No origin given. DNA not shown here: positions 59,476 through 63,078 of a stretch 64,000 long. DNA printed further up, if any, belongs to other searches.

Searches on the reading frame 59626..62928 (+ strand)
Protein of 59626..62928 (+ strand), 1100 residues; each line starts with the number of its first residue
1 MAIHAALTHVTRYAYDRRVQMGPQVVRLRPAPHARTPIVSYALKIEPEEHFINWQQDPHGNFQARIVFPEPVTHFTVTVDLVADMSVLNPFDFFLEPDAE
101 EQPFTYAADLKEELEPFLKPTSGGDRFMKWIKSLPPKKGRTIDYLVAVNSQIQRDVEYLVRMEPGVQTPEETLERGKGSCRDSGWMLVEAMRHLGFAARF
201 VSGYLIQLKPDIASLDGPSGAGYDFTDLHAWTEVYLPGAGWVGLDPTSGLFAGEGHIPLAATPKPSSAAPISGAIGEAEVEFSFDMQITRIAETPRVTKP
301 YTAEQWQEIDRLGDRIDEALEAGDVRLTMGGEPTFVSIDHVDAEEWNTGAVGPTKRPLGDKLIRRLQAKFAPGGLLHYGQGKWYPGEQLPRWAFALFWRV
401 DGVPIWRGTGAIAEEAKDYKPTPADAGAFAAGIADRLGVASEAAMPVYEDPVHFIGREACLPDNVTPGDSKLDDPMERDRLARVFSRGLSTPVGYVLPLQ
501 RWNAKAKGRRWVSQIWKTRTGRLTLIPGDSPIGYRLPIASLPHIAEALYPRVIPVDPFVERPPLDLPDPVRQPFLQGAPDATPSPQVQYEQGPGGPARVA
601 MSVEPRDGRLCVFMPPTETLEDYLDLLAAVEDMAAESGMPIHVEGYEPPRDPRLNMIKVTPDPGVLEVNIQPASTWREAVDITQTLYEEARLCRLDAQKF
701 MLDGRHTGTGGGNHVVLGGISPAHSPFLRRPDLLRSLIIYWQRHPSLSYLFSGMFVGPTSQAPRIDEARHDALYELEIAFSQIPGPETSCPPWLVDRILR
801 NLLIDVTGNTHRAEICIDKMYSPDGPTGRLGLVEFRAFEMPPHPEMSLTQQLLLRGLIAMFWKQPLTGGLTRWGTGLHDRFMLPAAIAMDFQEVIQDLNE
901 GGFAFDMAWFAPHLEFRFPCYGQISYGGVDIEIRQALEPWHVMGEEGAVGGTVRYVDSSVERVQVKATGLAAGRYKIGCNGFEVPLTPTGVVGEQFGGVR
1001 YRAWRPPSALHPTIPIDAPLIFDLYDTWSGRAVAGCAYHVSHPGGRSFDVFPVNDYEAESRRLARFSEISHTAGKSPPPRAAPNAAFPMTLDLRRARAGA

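Call 28: find_encoding_contigs(protein=window:59626-62928:+, flank=10000, max_places=1)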
Protein window:59626-62928:+ (1100 aa): 7 contigs read that carry it; 1 place shown.
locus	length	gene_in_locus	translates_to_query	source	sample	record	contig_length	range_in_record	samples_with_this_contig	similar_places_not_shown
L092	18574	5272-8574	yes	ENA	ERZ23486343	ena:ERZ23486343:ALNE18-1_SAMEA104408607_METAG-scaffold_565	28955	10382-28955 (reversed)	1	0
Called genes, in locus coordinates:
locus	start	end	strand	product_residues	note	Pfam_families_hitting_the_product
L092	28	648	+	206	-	PF04536:TPM_phosphatase (weak)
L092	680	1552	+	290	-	PF02668:TauD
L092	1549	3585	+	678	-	PF05378:Hydant_A_N, PF01968:Hydantoinase_A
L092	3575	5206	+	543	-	-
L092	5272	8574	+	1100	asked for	PF08379:Bact_transglu_N, PF01841:Transglut_core, PF09899:DUF2126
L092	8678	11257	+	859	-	PF04174:CP_ATPgrasp_1, PF14403:CP_ATPgrasp_2, PF04168:Alpha-E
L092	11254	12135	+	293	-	PF08379:Bact_transglu_N, PF01841:Transglut_core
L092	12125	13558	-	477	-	PF00496:SBP_bac_5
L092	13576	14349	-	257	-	-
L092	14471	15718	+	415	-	-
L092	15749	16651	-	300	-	PF00892:EamA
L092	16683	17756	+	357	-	PF00892:EamA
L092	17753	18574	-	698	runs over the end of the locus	PF07719:TPR_2 (faint), PF13181:TPR_8 (faint), PF13432:TPR_16 (weak), PF14559:TPR_19 (weak), PF13424:TPR_12, PF13432:TPR_16 (weak), PF13414:TPR_11 (weak), PF13844:Glyco_transf_41, +6 more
